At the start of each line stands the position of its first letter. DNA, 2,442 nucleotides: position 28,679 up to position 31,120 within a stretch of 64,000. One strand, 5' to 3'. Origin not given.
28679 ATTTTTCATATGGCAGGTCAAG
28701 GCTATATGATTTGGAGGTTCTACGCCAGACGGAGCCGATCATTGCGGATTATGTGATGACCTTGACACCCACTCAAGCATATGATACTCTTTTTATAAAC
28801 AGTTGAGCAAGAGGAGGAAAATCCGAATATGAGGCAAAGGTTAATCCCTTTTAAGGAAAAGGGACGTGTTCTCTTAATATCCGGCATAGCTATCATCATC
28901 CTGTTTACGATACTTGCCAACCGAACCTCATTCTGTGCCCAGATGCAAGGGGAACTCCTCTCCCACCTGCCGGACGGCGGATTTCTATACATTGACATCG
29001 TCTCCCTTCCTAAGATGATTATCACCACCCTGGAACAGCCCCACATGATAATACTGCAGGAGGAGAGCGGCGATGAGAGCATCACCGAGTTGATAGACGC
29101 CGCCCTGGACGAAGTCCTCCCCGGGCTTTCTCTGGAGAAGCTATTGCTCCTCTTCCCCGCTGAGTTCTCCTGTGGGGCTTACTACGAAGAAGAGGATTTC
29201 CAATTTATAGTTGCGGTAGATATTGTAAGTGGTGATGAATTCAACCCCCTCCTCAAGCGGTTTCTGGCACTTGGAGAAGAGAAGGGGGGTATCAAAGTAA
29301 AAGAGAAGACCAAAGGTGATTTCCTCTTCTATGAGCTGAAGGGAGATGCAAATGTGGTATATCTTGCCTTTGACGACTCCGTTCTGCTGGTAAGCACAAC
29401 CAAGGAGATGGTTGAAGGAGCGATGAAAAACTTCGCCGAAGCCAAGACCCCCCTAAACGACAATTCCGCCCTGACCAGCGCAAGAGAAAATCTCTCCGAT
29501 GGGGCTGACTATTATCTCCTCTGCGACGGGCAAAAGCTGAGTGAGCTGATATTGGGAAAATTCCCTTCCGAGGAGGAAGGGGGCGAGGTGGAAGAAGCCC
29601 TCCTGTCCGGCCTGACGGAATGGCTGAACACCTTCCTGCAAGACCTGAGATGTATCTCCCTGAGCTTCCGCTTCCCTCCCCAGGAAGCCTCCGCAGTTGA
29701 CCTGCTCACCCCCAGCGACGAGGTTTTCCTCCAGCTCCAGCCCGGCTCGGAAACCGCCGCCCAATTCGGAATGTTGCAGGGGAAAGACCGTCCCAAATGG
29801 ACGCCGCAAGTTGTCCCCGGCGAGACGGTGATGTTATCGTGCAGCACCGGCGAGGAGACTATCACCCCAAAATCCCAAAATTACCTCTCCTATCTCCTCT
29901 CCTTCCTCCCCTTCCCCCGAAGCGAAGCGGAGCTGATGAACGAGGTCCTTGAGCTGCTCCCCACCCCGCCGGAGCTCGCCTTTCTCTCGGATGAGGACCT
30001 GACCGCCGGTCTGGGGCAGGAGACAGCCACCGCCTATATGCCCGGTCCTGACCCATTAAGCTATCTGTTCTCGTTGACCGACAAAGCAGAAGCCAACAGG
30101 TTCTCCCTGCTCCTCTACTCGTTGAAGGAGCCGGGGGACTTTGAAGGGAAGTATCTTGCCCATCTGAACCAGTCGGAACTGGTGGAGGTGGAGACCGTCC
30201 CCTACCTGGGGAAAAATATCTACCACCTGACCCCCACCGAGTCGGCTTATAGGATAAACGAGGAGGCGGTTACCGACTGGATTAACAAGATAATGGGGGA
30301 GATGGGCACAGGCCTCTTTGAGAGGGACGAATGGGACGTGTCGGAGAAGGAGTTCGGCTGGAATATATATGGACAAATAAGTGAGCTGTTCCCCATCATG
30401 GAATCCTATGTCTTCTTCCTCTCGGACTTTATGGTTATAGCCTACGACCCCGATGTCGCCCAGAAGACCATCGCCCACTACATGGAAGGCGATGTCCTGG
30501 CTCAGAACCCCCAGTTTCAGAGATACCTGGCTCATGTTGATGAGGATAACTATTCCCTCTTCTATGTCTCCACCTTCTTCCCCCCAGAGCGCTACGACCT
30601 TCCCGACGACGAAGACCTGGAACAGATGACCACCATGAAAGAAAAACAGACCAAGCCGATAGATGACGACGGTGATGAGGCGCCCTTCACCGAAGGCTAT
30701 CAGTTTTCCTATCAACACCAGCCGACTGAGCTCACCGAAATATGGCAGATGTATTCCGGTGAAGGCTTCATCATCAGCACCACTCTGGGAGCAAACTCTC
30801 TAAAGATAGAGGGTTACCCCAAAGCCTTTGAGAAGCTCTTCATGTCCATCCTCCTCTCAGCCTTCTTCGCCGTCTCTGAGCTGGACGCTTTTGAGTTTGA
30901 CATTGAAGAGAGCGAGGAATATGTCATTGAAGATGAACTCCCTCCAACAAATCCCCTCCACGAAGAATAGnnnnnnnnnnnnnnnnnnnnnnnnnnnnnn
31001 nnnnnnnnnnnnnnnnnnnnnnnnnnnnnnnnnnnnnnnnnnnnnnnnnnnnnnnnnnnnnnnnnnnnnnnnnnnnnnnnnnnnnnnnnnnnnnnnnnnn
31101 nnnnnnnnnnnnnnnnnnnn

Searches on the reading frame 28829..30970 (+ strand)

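Call 7: search_protein_families(library=pfam, proteins=[window:28829-30970:+], max_evalue=0.0001)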
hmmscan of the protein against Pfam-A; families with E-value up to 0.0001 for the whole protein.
window:28829-30970:+ (713 aa): 1 family
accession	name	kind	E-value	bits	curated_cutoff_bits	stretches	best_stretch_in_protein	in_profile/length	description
PF11832.13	DUF3352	-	1.4e-05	24.4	26.8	0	521-584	175-233/536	Protein of unknown function (DUF3352)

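Call 62: search_protein_families(library=pfam, proteins=[window:28829-30970:+], max_evalue=0.01)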
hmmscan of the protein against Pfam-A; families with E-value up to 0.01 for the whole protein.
window:28829-30970:+ (713 aa): 1 family
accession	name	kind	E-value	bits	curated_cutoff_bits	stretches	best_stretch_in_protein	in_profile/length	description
PF11832.13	DUF3352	-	1.4e-05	24.4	26.8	1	521-584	175-233/536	Protein of unknown function (DUF3352)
